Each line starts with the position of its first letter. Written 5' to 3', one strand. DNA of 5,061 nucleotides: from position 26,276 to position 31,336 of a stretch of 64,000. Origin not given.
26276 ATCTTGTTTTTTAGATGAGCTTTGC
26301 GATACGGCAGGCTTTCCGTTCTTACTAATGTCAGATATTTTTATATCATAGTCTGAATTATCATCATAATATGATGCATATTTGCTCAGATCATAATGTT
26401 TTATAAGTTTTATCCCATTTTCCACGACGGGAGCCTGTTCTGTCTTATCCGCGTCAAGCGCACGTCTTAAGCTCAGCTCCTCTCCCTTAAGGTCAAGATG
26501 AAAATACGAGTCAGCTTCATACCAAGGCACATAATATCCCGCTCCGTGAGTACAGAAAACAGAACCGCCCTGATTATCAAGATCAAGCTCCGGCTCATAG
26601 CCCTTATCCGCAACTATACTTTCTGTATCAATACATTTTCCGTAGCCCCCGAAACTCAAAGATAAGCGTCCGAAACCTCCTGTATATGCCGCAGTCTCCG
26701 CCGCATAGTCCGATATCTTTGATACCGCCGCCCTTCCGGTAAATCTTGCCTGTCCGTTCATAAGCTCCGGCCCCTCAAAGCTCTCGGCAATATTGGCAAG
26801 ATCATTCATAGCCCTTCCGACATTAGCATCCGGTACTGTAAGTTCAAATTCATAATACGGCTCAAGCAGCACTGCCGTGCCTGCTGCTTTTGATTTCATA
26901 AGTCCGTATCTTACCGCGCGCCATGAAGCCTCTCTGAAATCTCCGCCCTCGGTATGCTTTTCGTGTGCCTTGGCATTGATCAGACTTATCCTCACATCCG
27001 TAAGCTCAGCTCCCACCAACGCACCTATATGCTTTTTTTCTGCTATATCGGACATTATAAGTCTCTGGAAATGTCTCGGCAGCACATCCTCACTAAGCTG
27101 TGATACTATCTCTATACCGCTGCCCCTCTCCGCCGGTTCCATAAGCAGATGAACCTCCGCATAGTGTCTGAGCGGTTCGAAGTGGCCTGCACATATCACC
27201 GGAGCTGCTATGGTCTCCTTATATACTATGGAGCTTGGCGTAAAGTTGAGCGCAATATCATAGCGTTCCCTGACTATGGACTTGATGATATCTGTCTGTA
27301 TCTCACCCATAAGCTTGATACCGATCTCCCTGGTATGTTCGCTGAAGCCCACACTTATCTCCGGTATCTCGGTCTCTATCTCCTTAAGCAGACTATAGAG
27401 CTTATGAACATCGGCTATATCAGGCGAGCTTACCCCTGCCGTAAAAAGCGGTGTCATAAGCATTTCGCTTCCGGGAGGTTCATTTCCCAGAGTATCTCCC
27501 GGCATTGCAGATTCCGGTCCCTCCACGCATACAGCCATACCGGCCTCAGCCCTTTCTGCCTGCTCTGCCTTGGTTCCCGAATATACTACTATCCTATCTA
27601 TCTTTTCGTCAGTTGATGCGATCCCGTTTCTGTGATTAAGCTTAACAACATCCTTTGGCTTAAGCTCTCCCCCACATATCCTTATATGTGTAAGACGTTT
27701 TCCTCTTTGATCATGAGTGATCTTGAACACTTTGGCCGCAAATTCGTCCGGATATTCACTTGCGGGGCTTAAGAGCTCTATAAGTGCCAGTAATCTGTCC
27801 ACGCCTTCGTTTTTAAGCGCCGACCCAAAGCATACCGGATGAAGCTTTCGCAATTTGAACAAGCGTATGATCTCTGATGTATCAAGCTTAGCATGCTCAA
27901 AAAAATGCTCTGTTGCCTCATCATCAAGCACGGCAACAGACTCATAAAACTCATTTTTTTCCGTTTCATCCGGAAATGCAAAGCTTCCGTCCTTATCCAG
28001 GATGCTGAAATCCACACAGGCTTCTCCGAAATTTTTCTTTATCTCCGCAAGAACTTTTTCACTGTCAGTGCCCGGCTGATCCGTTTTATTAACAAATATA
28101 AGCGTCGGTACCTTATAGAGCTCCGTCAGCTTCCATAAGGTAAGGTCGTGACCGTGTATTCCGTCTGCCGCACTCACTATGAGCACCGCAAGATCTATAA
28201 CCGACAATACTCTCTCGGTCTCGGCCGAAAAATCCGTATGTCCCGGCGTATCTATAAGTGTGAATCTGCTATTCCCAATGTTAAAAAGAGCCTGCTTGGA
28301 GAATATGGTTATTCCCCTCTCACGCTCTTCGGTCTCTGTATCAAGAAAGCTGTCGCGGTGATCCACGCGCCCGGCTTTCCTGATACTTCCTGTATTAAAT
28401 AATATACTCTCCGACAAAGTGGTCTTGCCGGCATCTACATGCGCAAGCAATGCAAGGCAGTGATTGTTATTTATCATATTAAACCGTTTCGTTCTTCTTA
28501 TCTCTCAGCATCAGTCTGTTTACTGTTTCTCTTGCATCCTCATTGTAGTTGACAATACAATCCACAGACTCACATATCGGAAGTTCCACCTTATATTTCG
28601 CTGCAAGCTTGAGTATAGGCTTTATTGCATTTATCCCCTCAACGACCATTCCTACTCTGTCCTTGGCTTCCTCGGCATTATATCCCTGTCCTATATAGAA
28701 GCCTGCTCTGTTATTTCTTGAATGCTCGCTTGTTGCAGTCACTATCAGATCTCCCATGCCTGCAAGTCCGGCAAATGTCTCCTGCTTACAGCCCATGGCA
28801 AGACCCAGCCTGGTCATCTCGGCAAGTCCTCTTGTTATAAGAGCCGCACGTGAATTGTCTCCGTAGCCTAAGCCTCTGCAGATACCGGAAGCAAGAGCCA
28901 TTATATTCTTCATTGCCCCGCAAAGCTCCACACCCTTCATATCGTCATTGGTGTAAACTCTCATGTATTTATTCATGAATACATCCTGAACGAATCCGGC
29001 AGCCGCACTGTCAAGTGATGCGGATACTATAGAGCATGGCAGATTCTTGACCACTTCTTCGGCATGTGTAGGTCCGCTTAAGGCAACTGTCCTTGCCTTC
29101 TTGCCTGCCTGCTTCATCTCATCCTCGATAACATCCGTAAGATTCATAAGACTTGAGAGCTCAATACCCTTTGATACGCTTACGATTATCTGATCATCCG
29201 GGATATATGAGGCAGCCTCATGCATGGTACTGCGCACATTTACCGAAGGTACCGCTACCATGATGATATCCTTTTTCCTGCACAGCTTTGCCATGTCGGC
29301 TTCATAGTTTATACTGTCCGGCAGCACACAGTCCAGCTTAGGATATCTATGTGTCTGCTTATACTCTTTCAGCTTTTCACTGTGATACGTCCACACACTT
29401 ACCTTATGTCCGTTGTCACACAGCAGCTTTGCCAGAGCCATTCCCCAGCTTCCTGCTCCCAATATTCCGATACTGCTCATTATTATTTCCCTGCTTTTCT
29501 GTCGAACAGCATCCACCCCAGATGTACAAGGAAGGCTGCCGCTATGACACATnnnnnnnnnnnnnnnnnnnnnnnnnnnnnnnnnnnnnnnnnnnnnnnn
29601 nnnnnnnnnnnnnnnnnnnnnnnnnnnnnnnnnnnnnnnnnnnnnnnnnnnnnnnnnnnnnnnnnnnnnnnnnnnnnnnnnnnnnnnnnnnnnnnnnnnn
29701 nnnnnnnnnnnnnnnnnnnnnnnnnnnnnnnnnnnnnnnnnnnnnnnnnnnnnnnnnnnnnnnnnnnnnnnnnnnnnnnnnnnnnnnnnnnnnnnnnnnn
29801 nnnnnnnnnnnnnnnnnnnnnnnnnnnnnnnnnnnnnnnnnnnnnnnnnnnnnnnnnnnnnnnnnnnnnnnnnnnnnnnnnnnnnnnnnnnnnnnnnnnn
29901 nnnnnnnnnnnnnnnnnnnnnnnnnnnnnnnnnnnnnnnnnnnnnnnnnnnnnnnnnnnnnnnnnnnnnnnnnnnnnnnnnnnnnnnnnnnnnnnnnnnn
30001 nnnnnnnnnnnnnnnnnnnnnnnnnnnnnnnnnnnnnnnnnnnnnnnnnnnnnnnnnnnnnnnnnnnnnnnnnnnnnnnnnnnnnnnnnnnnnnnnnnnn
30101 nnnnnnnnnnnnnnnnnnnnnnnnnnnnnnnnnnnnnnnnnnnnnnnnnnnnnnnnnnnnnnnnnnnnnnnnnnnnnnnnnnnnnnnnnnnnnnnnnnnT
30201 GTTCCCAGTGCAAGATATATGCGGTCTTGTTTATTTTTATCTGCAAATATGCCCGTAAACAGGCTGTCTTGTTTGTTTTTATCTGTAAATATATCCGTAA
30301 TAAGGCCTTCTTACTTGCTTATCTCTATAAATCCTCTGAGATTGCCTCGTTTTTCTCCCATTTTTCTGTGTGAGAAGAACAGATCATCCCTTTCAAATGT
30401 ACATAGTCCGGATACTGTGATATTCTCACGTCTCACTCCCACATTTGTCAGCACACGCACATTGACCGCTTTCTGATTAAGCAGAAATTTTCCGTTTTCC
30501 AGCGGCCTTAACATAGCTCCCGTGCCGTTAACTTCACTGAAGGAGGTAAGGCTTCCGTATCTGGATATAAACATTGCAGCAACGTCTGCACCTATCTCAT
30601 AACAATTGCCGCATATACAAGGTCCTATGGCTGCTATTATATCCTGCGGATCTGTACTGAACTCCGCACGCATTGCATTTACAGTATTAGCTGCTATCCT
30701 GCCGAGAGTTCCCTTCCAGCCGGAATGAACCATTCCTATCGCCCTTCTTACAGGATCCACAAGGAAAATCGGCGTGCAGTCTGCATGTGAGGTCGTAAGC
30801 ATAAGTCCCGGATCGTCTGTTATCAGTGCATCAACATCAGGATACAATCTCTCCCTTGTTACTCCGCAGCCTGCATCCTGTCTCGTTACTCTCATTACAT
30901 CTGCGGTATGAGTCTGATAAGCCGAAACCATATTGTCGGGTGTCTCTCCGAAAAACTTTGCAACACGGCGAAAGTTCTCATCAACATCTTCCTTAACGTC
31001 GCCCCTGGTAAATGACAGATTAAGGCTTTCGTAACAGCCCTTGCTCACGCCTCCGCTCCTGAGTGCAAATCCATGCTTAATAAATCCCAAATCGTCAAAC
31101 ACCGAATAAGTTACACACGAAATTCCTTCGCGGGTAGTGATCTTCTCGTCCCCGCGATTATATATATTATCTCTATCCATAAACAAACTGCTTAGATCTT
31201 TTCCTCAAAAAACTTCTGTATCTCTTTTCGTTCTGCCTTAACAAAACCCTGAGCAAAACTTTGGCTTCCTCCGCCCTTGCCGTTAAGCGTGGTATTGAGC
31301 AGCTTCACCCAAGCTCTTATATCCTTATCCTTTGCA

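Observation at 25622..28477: Single ORF fusing a TetM/EF-G-family ribosomal GTPase to a Rae1/YacP-type NYN endoribonuclease domain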

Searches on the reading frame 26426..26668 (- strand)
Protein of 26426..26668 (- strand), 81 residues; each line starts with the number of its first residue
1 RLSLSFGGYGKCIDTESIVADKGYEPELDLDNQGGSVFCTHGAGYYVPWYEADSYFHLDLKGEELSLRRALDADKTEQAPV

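Call 65: search_solved_structures(query=A3, max_evalue=10, show_alignments=2)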
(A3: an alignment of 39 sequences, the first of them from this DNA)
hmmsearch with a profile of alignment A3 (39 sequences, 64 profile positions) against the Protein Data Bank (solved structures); distinct sequences matched with E-value up to 10: 2.
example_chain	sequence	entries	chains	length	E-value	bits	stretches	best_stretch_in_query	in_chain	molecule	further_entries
2q76_B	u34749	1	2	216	0.77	13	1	32-51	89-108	Fab F10.6.6 fragment Heavy Chain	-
1p2c_B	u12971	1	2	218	0.78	12.9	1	32-51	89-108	heavy chain VH+CH1 anti-lysozyme antibody F10.6.6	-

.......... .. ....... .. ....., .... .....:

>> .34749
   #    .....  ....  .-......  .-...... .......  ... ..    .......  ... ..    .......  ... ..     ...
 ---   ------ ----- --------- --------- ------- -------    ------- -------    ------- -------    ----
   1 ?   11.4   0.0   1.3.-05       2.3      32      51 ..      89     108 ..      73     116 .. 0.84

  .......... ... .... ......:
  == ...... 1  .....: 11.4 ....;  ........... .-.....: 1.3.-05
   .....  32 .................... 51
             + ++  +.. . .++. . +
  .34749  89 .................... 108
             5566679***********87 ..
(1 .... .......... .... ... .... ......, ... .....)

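Call 67: find_homologous_proteins(query=A3, max_evalue=0.001)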
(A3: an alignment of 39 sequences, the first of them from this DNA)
Query A3 (39 sequences) (81 aa, profile of the alignment): 417 proteins with E <= 0.001 among 537 candidates; the best 120 are listed.
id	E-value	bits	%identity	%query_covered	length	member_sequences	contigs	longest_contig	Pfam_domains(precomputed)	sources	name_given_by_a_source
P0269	5.6e-31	124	49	73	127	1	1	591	PF00679.31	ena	-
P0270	2.1e-30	122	56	73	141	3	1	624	PF00679.31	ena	-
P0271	2.5e-30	122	56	73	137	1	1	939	-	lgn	-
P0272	6.3e-30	121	56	73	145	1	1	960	-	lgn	-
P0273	7.5e-30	120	53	73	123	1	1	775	-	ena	-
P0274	9.6e-30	120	47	72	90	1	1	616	-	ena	-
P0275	1.3e-29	120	46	75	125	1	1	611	-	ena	-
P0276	2.1e-29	119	47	85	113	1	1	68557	-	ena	-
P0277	2.8e-29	119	53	72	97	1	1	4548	-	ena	-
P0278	3.3e-29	118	56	73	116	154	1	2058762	-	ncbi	ncbi:MAG: hypothetical protein ACLRP0_12340 [Blautia wexlerae]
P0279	3.6e-29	118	44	75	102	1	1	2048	-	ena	-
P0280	4.2e-29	118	45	79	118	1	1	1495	PF00679.31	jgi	-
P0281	5.4e-29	118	51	73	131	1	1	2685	-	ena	-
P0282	8.1e-29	117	42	96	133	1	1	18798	PF00679.31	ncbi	-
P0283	1.5e-28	116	56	73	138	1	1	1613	PF00679.31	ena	-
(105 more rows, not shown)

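Call 70: predict_structure(alignment_id=A3)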
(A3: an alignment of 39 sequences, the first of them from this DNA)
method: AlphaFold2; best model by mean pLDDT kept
length: 81 residues; sequences in the alignment: 39
mean_pLDDT: 72.5   pTM: 0.36
mean pLDDT of the five models: 72.5, 71.1, 69.5, 66.6, 65.4
residues with pLDDT >= 90: 9; 70-90: 44; 50-70: 24; < 50: 4
segments of 3 or more residues with pLDDT < 50: none
pLDDT, mean of each block of 10 residues (from residue 1): 53 77 76 58 67 77 92 81 60
secondary structure, 60 per line:
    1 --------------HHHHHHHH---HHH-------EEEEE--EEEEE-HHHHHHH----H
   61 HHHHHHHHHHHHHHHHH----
elements in order: H15-22 E36-40 E43-47 H49-55 H60-77

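Call 74: fold_search(model_id=the predicted structure, library=pdb)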
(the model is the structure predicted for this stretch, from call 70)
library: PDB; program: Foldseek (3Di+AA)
matches with E <= 10: 2; with E <= 0.001: 0
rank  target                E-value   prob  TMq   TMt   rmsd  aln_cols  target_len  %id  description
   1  9m6x_A                2.9e+00  0.03  0.18  0.15  17.7        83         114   20  Cryo-EM structure of bacteriophage NF5 neck (released 2025-12-17)
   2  7ung_i                9.2e+00  0.01  0.25  0.09  21.6        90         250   16  48-nm repeat of the human respiratory doublet microtubule (released 2022-10-05)

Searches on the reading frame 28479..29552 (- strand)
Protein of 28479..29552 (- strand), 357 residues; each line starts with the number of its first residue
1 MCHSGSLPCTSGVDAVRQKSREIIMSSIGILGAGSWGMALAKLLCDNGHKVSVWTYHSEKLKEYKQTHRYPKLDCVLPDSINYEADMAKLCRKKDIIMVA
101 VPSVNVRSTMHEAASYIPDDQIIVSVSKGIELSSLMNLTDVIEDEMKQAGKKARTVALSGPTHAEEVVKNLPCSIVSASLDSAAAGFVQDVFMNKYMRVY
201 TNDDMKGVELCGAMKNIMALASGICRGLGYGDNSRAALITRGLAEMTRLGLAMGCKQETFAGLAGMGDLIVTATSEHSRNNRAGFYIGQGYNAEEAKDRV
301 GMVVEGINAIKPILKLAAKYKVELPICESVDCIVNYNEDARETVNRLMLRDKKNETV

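Call 19: search_protein_families(library=pfam, proteins=[window:28479-29552:-], max_evalue=0.00001)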
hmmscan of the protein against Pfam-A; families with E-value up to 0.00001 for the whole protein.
window:28479-29552:- (357 aa): 7 families
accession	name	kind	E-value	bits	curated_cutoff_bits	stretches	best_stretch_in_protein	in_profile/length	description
PF07479.19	NAD_Gly3P_dh_C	-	3.6e-53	180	25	1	204-344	1-141/142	NAD-dependent glycerol-3-phosphate dehydrogenase C-terminus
PF01210.29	NAD_Gly3P_dh_N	-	4.5e-40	137.6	23.1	1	28-184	2-157/158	NAD-dependent glycerol-3-phosphate dehydrogenase N-terminus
PF20618.3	GPD_NAD_C_bact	-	2.7e-20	73.1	27.6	1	264-330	1-66/66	Bacterial GPD, NAD-dependent C-terminal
PF03807.23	F420_oxidored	-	2.2e-11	44.6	21.6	1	28-128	2-93/94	NADP oxidoreductase coenzyme F420-dependent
PF03446.21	NAD_binding_2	-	5.7e-09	36.6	21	1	27-128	1-94/161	NAD binding domain of 6-phosphogluconate dehydrogenase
PF02558.23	ApbA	-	3.2e-07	30.5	22.2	1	28-131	1-104/150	Ketopantoate reductase PanE/ApbA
PF03435.24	Sacchrp_dh_NADP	-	9.1e-07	29.7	25.1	1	28-108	1-83/129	Saccharopine dehydrogenase NADP binding domain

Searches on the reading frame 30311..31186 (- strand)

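Call 19: search_protein_families(library=pfam, proteins=[window:30311-31186:-], max_evalue=0.00001)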
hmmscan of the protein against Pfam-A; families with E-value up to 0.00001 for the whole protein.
window:30311-31186:- (291 aa): 1 family
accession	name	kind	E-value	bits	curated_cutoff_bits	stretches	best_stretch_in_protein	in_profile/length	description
PF02578.20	Cu-oxidase_4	-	9.1e-77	258.1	22.9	1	43-287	3-237/238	Multi-copper polyphenol oxidoreductase laccase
